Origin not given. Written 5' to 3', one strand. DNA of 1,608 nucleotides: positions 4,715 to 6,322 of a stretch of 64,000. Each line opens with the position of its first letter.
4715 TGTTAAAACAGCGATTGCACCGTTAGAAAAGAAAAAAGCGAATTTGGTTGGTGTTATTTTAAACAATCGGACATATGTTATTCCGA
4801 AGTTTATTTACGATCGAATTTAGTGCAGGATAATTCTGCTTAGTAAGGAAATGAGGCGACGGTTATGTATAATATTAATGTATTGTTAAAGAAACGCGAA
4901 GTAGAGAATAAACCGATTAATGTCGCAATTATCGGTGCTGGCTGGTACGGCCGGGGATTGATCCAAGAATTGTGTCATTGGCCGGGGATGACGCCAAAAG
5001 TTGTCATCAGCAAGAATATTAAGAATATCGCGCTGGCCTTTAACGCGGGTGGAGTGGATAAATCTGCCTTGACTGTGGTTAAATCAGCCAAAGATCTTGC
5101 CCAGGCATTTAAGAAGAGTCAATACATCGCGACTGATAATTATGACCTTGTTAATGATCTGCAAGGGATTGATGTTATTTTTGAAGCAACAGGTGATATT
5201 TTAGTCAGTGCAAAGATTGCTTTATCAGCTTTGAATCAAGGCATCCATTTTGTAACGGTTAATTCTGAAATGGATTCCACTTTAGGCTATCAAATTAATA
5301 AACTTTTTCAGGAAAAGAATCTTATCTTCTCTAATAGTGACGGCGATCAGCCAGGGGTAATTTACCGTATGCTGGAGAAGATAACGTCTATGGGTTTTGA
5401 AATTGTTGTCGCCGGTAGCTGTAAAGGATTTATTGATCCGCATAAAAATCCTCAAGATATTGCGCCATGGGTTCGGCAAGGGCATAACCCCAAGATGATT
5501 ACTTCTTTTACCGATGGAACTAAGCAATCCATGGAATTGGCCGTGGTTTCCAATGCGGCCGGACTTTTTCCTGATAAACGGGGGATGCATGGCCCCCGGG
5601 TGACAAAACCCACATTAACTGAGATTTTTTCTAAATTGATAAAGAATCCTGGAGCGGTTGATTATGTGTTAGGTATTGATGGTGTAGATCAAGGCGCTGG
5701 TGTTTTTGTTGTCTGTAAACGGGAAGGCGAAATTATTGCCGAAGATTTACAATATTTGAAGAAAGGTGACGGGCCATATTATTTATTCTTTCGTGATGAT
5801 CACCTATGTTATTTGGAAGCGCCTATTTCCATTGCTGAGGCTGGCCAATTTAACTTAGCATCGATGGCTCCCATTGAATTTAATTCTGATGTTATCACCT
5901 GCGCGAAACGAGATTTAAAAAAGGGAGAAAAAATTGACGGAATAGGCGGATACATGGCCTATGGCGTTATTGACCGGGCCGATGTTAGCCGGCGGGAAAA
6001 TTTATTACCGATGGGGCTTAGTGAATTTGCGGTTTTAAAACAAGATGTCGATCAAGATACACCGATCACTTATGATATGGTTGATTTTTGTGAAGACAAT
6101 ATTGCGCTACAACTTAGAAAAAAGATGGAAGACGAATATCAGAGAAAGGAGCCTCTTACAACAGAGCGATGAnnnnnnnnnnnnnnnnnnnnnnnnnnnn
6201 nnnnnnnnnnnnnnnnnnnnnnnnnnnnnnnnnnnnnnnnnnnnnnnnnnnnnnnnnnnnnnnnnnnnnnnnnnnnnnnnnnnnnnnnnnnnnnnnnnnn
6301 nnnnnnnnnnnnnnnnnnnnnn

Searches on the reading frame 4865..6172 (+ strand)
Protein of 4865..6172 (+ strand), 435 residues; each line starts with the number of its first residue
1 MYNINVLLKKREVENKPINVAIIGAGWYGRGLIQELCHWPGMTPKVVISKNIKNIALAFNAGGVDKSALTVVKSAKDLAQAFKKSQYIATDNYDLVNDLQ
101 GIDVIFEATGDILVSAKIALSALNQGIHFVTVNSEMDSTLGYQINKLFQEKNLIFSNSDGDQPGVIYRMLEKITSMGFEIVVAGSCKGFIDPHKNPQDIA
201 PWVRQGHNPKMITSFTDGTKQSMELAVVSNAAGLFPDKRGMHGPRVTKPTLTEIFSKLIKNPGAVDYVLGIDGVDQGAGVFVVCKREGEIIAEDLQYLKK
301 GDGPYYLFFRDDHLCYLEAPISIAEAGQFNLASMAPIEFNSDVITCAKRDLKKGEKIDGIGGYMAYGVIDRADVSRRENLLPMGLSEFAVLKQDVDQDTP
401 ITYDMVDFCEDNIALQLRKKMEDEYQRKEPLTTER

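Call 7: search_protein_families(library=pfam, proteins=[window:4865-6172:+])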
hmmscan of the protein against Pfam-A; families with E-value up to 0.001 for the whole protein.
window:4865-6172:+ (435 aa): 2 families
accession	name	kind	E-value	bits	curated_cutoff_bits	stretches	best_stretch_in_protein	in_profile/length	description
PF21135.2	DRL_cat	-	1.1e-40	139.7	27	1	160-319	1-164/164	Oxidoreductase DRL, catalytic domain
PF03447.22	NAD_binding_3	-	2.5e-05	25.4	24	1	73-151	29-109/116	Homoserine dehydrogenase, NAD binding domain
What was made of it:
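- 4865..6172 (+): Last gene of the upstream export/initiation module (DRL-type NAD-dependent oxidoreductase). Pfam PF21135 at 1e-40 (call 7).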

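Call 11: find_encoding_contigs(protein=window:4865-6172:+, flank=10000, max_places=10)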
Protein window:4865-6172:+ (435 aa): 4 contigs read that carry it; 3 places shown.
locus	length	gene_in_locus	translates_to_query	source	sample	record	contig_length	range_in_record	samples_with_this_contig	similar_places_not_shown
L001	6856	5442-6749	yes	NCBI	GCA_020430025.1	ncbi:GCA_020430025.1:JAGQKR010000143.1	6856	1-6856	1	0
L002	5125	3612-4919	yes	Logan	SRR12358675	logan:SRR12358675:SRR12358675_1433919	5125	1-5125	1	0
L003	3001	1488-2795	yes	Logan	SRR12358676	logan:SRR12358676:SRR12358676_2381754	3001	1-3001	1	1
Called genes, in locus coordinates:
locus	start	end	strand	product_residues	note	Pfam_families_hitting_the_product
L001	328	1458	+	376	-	PF10082:BBP2_2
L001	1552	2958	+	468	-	PF13727:CoA_binding_3, PF02397:Bac_transf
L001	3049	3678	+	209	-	PF02563:Poly_export, PF10531:SLBB, PF22461:SLBB_2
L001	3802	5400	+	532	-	PF02706:Wzz (weak)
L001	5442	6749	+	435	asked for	PF21135:DRL_cat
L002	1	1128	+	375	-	?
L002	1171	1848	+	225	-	PF02563:Poly_export, PF10531:SLBB, PF22461:SLBB_2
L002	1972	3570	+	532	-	PF02706:Wzz (weak)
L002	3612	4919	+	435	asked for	PF21135:DRL_cat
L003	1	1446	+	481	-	?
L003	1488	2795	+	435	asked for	PF21135:DRL_cat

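Call 28: find_homologous_proteins(query=window:4865-6172:+, max_evalue=1e-30)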
Query window:4865-6172:+ (435 aa): 1809 proteins with E <= 1e-30 among 8000 candidates; the best 120 are listed.
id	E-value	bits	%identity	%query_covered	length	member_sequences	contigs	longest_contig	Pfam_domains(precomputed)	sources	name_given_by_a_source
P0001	6.4e-166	571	57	96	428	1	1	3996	PF21135.3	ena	-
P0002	1.8e-162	559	56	99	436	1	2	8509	PF21135.3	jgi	-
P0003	1.0e-160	554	56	97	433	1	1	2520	PF08666.18,PF21135.3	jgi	-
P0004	1.5e-159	550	56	95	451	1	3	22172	PF21135.3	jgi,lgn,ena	-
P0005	4.4e-158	545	55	98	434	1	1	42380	PF21135.3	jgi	jgi:predicted homoserine dehydrogenase-like protein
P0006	6.9e-157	541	55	97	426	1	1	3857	PF21135.3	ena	-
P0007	2.1e-156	539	55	97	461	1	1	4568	PF21135.3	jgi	jgi:predicted homoserine dehydrogenase-like protein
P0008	4.4e-156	538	56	96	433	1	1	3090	PF21135.3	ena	-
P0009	8.0e-154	531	51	98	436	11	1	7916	PF21135.3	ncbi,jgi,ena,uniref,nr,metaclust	ncbi:MAG: Oxidoreductase domain protein [Candidatus Jorgensenbacteria bacterium GW2011_GWA2_45_13]|u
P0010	1.1e-153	531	51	98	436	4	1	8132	PF21135.3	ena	-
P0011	9.8e-152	524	55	95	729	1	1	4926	PF04321.24,PF16363.12,PF02719.22,PF21135.3,PF01370.28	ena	-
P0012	6.4e-151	521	51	97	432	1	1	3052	PF21135.3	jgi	jgi:predicted homoserine dehydrogenase-like protein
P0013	4.7e-149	515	51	98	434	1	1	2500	PF21135.3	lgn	-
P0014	9.5e-149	514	51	97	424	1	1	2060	PF21135.3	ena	-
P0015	6.8e-148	511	51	95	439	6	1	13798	PF21135.3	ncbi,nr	ncbi:MAG: hypothetical protein KAI03_05535 [Candidatus Aureabacteria bacterium]|nr:hypothetical prot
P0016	7.4e-148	511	53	97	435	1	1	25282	PF21135.3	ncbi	ncbi:NAD(P)H-dependent oxidoreductase [Planctomycetota bacterium]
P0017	1.2e-147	511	53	97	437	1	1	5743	PF21135.3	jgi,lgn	-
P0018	2.0e-147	510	53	96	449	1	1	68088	PF21135.3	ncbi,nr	ncbi:MAG: hypothetical protein JXB29_11875 [Sedimentisphaerales bacterium]|nr:hypothetical protein [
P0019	2.0e-147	510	52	97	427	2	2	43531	PF21135.3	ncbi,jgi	jgi:predicted homoserine dehydrogenase-like protein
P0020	4.7e-147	509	53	96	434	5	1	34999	PF21135.3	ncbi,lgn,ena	-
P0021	6.7e-147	508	52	99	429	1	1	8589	PF21135.3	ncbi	-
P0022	6.9e-147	508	50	97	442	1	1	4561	PF21135.3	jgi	-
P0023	1.3e-146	507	52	97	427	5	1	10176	PF21135.3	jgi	-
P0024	2.6e-146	506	53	96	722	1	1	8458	PF04321.24,PF16363.12,PF02719.22,PF21135.3,PF07993.19,PF01370.28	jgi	-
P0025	8.5e-146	505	53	95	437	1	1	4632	PF21135.3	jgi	jgi:predicted homoserine dehydrogenase-like protein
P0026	3.0e-145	503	54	93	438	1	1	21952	PF21135.3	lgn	-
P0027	1.8e-144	500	51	95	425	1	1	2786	PF21135.3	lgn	-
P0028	3.0e-144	499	51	97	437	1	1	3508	PF21135.3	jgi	jgi:predicted homoserine dehydrogenase-like protein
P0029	7.4e-144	498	52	97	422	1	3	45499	PF21135.3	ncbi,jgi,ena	ncbi:MAG: NAD(P)-dependent oxidoreductase [Phycisphaerae bacterium]|jgi:predicted homoserine dehydro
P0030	8.6e-144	498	50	99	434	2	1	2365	PF21135.3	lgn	-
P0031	9.2e-141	488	53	92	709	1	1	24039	PF04321.24,PF16363.12,PF02719.22,PF21135.3,PF07993.19,PF01370.28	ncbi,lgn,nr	ncbi:MAG: dTDP-4-dehydrorhamnose reductase [Candidatus Omnitrophica bacterium]|nr:dTDP-4-dehydrorham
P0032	1.5e-140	487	52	98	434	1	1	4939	PF21135.3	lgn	-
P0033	5.7e-140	485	51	96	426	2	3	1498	PF21135.3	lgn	-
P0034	1.2e-137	478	48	95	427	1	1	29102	PF21135.3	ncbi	-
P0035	2.4e-137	477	50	97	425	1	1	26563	PF21135.3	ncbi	ncbi:NAD(P)H-dependent oxidoreductase [Candidatus Omnitrophota bacterium]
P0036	4.5e-137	476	51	94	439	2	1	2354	PF21135.3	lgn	-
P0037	3.9e-136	473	52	95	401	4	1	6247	PF21135.3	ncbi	-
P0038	5.0e-135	469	50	95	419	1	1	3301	PF21135.3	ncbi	-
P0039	9.8e-133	461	52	92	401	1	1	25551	PF21135.3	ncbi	ncbi:NAD(P)H-dependent oxidoreductase, partial [Candidatus Omnitrophota bacterium]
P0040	1.8e-132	461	49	100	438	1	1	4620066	PF08666.18,PF21135.3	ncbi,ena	-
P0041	3.6e-129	450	48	89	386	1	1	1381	PF21135.3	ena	-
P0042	5.9e-129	449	48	97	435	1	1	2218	PF21135.3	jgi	jgi:predicted homoserine dehydrogenase-like protein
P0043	7.6e-128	445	49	97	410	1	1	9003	PF21135.3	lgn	-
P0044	1.0e-126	442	47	96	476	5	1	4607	PF08666.18,PF21135.3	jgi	-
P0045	2.6e-126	440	48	97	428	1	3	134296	PF08666.18,PF21135.3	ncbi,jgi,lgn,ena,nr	ncbi:hypothetical protein KY361_01440 [Candidatus Woesearchaeota archaeon]|nr:hypothetical protein [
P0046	1.6e-125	438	47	98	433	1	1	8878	PF21135.3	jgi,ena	-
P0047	3.3e-125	437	48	100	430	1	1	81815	PF21135.3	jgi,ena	-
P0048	1.4e-122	428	49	97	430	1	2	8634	PF21135.3,PF03447.23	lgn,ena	-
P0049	1.7e-122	428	46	97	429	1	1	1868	PF21135.3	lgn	-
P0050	4.9e-122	426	46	96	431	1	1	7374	PF21135.3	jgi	jgi:predicted homoserine dehydrogenase-like protein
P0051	1.9e-121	424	47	98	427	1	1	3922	PF21135.3,PF03447.23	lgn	-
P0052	1.9e-121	424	48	93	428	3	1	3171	PF21135.3,PF03447.23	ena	-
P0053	2.8e-121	424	48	96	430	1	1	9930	PF21135.3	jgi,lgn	-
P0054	5.1e-121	423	48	97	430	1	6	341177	PF21135.3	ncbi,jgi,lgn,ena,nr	ncbi:MAG TPA: hypothetical protein PLB55_03250 [Prosthecobacter sp.]|jgi:predicted homoserine dehydr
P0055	8.6e-121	422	45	97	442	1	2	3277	PF21135.3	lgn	-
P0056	1.1e-120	422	47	93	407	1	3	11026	PF21135.3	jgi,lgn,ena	-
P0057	1.2e-120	422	46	96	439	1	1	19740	PF21135.3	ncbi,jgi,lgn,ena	-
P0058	2.3e-119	417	47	95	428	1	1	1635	PF21135.3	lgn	-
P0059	1.5e-118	415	45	96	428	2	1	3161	PF21135.3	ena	-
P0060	1.7e-118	415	46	96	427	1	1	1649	PF21135.3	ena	-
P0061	3.2e-118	414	45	95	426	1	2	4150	PF21135.3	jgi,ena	-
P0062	3.7e-117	410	46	99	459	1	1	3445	PF21135.3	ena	-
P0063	3.8e-116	407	44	98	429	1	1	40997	PF21135.3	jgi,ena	-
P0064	1.5e-115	405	44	97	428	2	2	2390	PF21135.3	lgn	-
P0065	7.8e-115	403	46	96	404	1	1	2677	PF21135.3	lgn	-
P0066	1.0e-114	402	45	95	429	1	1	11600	PF21135.3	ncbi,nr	ncbi:MAG: hypothetical protein JW994_05980 [Candidatus Omnitrophica bacterium]|nr:hypothetical prote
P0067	6.4e-114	399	44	96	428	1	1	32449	PF21135.3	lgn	-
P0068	2.8e-111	391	45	97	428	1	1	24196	PF21135.3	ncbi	ncbi:MAG: hypothetical protein V1738_00285 [Patescibacteria group bacterium]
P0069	2.8e-111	391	43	95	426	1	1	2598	PF21135.3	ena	-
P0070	1.9e-110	388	52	76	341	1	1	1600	PF21135.3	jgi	jgi:predicted homoserine dehydrogenase-like protein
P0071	3.1e-109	384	46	96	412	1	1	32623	PF21135.3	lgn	-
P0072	5.2e-109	383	42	96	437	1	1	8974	PF21135.3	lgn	-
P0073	1.2e-108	382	43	97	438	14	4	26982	PF21135.3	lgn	-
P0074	1.6e-107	378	55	69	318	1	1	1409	PF21135.3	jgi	-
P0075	5.9e-106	373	43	94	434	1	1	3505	PF21135.3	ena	-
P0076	1.0e-105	373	44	94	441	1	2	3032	PF08666.18,PF21135.3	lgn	-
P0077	7.7e-105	370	42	96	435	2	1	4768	PF21135.3,PF03447.23,PF02737.25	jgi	-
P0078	1.3e-104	369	50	77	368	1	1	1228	PF21135.3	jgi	jgi:predicted homoserine dehydrogenase-like protein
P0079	2.2e-104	368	41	99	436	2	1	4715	PF21135.3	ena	-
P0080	1.2e-103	366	43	96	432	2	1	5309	PF21135.3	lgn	-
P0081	8.5e-103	363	44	96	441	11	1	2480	PF21135.3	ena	-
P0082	2.8e-102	361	41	96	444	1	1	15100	PF21135.3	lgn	-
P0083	3.8e-102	361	41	100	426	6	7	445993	PF21135.3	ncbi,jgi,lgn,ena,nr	ncbi:MAG TPA: hypothetical protein PKN04_11400 [bacterium]|nr:hypothetical protein [bacterium] HNT66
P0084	7.8e-102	360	43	94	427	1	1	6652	PF21135.3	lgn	-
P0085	1.8e-101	358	42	98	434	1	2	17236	PF21135.3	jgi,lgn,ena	-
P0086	2.7e-101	358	44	97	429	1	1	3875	PF21135.3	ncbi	ncbi:hypothetical protein ACFL03_16220 [Thermodesulfobacteriota bacterium]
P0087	3.8e-101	357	40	96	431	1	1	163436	PF21135.3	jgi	jgi:predicted homoserine dehydrogenase-like protein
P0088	6.1e-101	357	41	96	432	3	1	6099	PF21135.3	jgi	jgi:predicted homoserine dehydrogenase-like protein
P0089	2.7e-99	351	43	92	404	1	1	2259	PF21135.3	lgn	-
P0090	3.5e-99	351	41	97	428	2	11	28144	PF21135.3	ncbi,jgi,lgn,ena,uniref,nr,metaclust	ncbi:MAG: hypothetical protein A3G33_04950 [Omnitrophica bacterium RIFCSPLOWO2_12_FULL_44_17]|uniref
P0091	6.2e-99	350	40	96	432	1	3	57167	PF21135.3,PF03447.23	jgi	jgi:predicted homoserine dehydrogenase-like protein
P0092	7.2e-97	343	41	96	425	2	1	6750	PF01408.29,PF08666.18,PF21135.3,PF03447.23,PF01488.27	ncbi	-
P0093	1.6e-95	339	38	96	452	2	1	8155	PF21135.3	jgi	jgi:predicted homoserine dehydrogenase-like protein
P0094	4.1e-95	338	43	98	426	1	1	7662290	PF01408.29,PF21135.3,PF03447.23,PF02737.25,PF01488.27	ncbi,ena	-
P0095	1.7e-94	335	38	97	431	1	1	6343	PF21135.3,PF03447.23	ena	-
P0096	4.8e-94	334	42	97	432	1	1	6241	PF08666.18,PF21135.3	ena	-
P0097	8.6e-94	333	42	98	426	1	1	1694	PF01408.29,PF21135.3,PF03447.23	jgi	jgi:predicted homoserine dehydrogenase-like protein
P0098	1.3e-93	333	39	93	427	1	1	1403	PF21135.3,PF03447.23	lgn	-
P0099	1.4e-93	332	39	94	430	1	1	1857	PF21135.3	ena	-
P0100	3.0e-93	331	42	95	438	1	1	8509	PF21135.3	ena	-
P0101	5.7e-93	330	47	74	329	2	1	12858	PF21135.3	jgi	-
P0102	1.6e-92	329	41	99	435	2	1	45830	PF01408.29,PF21135.3,PF03447.23,PF02737.25,PF01488.27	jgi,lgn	jgi:predicted homoserine dehydrogenase-like protein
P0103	2.9e-92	328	40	98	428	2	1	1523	PF01408.29,PF08666.18,PF21135.3,PF01488.27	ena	-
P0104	3.7e-92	328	38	98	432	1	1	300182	PF21135.3,PF03447.23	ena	-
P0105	4.9e-92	327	41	98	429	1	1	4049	PF01408.29,PF21135.3,PF03447.23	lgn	-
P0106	9.9e-92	326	39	98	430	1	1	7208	PF01408.29,PF21135.3,PF03447.23,PF01488.27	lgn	-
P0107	1.4e-91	326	45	82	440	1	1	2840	PF21135.3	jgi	-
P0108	1.4e-91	326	40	95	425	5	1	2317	PF21135.3,PF03447.23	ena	-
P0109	2.5e-91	325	39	98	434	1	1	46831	PF01408.29,PF21135.3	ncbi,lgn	-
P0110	2.8e-91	325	40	98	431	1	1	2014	PF21135.3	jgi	jgi:predicted homoserine dehydrogenase-like protein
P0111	3.2e-91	325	39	98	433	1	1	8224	PF01408.29,PF08666.18,PF21135.3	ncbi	-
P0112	3.9e-91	324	38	95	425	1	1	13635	PF21135.3,PF03447.23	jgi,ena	-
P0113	4.2e-91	324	39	99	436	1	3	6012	PF01408.29,PF21135.3,PF02737.25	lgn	-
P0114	4.4e-91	324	40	98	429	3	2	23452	PF01408.29,PF21135.3,PF03447.23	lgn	-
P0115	8.3e-91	323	38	95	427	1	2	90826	PF21135.3,PF03447.23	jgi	jgi:predicted homoserine dehydrogenase-like protein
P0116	1.3e-90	323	39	98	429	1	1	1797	PF21135.3,PF03447.23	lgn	-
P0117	1.3e-90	323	39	95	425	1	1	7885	PF21135.3,PF03447.23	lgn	-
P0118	1.9e-90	322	39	98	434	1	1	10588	PF01408.29,PF21135.3,PF03447.23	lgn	-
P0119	2.4e-90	322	40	100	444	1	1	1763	PF01408.29,PF08666.18,PF21135.3,PF03447.23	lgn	-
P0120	3.5e-90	321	41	98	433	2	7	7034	PF01408.29,PF21135.3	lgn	-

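Call 36: list_cluster_members(proteins=[window:4865-6172:+, window:975-2381:+, window:6999-8561:+])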
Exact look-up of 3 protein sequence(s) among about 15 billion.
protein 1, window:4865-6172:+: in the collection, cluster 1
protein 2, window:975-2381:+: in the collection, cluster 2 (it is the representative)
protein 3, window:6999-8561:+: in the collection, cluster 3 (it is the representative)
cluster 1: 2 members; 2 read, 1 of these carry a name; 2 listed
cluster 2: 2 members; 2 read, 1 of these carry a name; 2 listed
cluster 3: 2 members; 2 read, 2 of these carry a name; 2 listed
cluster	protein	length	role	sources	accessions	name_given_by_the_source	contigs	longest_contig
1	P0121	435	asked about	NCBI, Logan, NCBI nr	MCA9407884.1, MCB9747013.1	MAG: hypothetical protein H6755_01230 [Candidatus Omnitrophica bacterium] | hypothetical protein [Candidatus Omnitrophota bacterium]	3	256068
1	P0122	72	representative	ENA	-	-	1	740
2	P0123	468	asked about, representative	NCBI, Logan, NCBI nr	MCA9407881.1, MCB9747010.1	MAG: sugar transferase [Candidatus Omnitrophica bacterium] | sugar transferase [Candidatus Omnitrophota bacterium]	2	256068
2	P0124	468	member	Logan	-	-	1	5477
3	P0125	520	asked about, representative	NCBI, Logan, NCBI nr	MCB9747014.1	MAG: polysaccharide biosynthesis protein [Candidatus Omnitrophica bacterium] | polysaccharide biosynthesis protein [Candidatus Omnitrophota bacterium]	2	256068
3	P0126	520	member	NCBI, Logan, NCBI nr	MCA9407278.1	MAG: polysaccharide biosynthesis protein [Candidatus Omnitrophica bacterium] | polysaccharide biosynthesis protein [Candidatus Omnitrophota bacterium]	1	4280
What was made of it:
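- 4865..6172 (+): The exact protein is named in NCBI as coming from Candidatus Omnitrophota MAGs (call 36).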

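Call 38: find_encoding_contigs(protein=P0126, flank=10000, max_places=10)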
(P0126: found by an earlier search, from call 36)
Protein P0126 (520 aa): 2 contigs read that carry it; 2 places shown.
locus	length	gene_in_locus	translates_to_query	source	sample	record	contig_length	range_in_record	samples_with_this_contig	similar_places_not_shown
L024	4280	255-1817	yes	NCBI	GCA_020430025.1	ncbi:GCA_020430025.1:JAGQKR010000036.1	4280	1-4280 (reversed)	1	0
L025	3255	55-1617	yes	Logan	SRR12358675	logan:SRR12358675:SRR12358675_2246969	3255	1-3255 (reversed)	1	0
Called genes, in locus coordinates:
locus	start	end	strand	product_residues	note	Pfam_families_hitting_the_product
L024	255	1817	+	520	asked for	PF01554:MatE (faint), PF01943:Polysacc_synt, PF13440:Polysacc_synt_3, PF03023:MurJ (weak)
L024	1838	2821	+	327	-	PF00535:Glycos_transf_2, PF10111:Glyco_tranf_2_2, PF13641:Glyco_tranf_2_3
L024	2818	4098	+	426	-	PF13439:Glyco_transf_4, PF13579:Glyco_trans_4_4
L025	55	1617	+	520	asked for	PF01554:MatE (faint), PF01943:Polysacc_synt, PF13440:Polysacc_synt_3, PF03023:MurJ (weak)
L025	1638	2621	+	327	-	PF00535:Glycos_transf_2, PF10111:Glyco_tranf_2_2, PF13641:Glyco_tranf_2_3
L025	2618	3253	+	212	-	?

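Call 39: find_encoding_contigs(protein=P0124, flank=10000, max_places=10)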
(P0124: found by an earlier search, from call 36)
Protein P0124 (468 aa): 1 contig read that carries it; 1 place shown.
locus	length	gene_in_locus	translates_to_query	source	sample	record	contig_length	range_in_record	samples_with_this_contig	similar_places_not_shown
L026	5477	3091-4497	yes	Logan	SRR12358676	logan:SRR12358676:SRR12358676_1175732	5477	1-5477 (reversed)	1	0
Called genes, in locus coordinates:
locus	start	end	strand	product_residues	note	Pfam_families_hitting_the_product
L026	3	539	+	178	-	?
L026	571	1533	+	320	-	PF00685:Sulfotransfer_1, PF13469:Sulfotransfer_3, PF17784:Sulfotransfer_4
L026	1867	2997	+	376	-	PF10082:BBP2_2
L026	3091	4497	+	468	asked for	PF13727:CoA_binding_3, PF02397:Bac_transf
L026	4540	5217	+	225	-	PF02563:Poly_export, PF10531:SLBB, PF22461:SLBB_2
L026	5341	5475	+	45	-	?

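Call 51: find_encoding_contigs(protein=P0004, flank=6000, max_places=2)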
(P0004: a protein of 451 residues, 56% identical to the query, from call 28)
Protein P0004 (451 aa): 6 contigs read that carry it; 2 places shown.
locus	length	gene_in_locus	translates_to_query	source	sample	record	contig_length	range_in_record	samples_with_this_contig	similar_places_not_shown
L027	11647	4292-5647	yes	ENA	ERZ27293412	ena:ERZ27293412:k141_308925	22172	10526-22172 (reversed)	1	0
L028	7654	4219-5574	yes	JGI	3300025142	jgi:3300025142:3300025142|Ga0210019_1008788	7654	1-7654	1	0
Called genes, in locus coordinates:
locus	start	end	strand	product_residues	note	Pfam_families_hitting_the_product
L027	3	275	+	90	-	?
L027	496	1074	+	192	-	-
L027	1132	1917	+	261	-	PF09140:MipZ (faint), PF10609:ParA, PF13614:AAA_31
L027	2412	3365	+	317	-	PF01073:3Beta_HSD, PF01370:Epimerase, PF02719:Polysacc_synt_2, PF04321:RmlD_sub_bind, PF05368:NmrA (weak), PF07993:NAD_binding_4 (weak), PF13460:NAD_binding_10 (weak), PF16363:GDP_Man_Dehyd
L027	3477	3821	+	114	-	PF05635:23S_rRNA_IVP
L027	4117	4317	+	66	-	PF04892:VanZ-LLP1 (weak)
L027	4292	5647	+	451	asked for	PF21135:DRL_cat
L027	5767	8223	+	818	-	PF01522:Polysacc_deac_1 (weak), PF10096:DUF2334, PF00535:Glycos_transf_2, PF10111:Glyco_tranf_2_2, PF13641:Glyco_tranf_2_3 (weak)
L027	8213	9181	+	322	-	PF00685:Sulfotransfer_1, PF13469:Sulfotransfer_3, PF17784:Sulfotransfer_4 (weak)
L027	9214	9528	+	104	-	-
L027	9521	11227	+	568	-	-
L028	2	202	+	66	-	?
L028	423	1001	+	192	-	-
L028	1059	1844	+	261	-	PF09140:MipZ (faint), PF10609:ParA, PF13614:AAA_31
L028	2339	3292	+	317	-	PF01073:3Beta_HSD, PF01370:Epimerase, PF02719:Polysacc_synt_2, PF04321:RmlD_sub_bind, PF05368:NmrA (weak), PF07993:NAD_binding_4 (weak), PF13460:NAD_binding_10 (weak), PF16363:GDP_Man_Dehyd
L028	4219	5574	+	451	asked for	PF21135:DRL_cat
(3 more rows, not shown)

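Call 52: find_encoding_contigs(protein=P0005, flank=6000, max_places=2)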
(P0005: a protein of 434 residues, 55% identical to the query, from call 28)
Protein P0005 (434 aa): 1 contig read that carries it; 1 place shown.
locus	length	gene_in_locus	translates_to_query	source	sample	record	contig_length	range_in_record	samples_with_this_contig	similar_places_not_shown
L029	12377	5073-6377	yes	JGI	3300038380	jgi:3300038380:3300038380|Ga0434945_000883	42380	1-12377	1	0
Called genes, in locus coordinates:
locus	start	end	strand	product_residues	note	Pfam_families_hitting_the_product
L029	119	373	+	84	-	PF07589:PEP_exosort_dom (faint)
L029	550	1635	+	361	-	PF01073:3Beta_HSD, PF01370:Epimerase, PF02719:Polysacc_synt_2, PF05368:NmrA (weak), PF07993:NAD_binding_4, PF13460:NAD_binding_10 (faint), PF16363:GDP_Man_Dehyd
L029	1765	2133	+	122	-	-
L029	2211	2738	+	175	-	-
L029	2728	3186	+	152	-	PF04892:VanZ-LLP1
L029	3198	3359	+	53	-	-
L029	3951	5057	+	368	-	PF13439:Glyco_transf_4, PF20706:GT4-conflict (faint), PF00534:Glycos_transf_1, PF13692:Glyco_trans_1_4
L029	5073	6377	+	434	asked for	PF21135:DRL_cat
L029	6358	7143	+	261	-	PF01061:ABC2_membrane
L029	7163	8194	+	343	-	PF00251:Glyco_hydro_32N (faint), PF24793:GINT1_N, PF22847:Glyco_hydro_43_rel (faint), PF04616:Glyco_hydro_43 (faint)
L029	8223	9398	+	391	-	PF00005:ABC_tran, PF13304:AAA_21 (faint), PF14524:Wzt_C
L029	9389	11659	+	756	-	PF13439:Glyco_transf_4, PF00534:Glycos_transf_1, PF13692:Glyco_trans_1_4, PF13524:Glyco_trans_1_2 (weak)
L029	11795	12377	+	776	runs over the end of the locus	PF13439:Glyco_transf_4, PF20706:GT4-conflict (weak), PF00534:Glycos_transf_1, PF13524:Glyco_trans_1_2, PF13692:Glyco_trans_1_4, PF00534:Glycos_transf_1 (weak), PF13692:Glyco_trans_1_4, PF13524:Glyco_trans_1_2 (weak), +1 more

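Call 53: find_encoding_contigs(protein=P0035, flank=6000, max_places=2)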
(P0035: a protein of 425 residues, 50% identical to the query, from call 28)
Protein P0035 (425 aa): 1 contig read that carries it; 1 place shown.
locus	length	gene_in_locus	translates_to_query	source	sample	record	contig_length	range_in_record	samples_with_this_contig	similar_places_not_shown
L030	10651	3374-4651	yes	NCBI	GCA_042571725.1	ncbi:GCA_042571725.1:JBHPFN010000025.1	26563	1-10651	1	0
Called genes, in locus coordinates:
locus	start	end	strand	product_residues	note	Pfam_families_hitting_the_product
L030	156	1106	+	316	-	PF13489:Methyltransf_23, PF08242:Methyltransf_12 (weak), PF08484:Methyltransf_14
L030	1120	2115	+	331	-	PF01073:3Beta_HSD, PF01370:Epimerase, PF04321:RmlD_sub_bind, PF13460:NAD_binding_10, PF16363:GDP_Man_Dehyd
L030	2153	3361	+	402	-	PF13439:Glyco_transf_4, PF00534:Glycos_transf_1, PF13692:Glyco_trans_1_4, PF13524:Glyco_trans_1_2 (weak)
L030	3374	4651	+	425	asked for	PF21135:DRL_cat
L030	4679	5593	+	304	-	PF00535:Glycos_transf_2, PF10111:Glyco_tranf_2_2 (faint), PF13641:Glyco_tranf_2_3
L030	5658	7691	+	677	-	PF25852:DUF6242_C (faint), PF02012:BNR (faint), PF15902:Sortilin-Vps10 (weak)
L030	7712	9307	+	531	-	PF01943:Polysacc_synt (weak), PF13440:Polysacc_synt_3 (weak), PF01554:MatE (weak)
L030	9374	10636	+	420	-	PF13439:Glyco_transf_4, PF13579:Glyco_trans_4_4, PF00534:Glycos_transf_1, PF13692:Glyco_trans_1_4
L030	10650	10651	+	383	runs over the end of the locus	PF13439:Glyco_transf_4, PF13477:Glyco_trans_4_2 (faint), PF13579:Glyco_trans_4_4 (weak), PF00534:Glycos_transf_1, PF13692:Glyco_trans_1_4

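Call 74: find_encoding_contigs(protein=P0122, flank=10000, max_places=10)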
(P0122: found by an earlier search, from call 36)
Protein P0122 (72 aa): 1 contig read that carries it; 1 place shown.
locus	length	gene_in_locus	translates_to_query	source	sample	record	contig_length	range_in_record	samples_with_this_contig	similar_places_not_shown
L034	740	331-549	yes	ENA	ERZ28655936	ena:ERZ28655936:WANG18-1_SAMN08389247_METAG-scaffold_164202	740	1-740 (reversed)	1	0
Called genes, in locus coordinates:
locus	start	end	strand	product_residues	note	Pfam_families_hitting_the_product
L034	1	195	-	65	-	?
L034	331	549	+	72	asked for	-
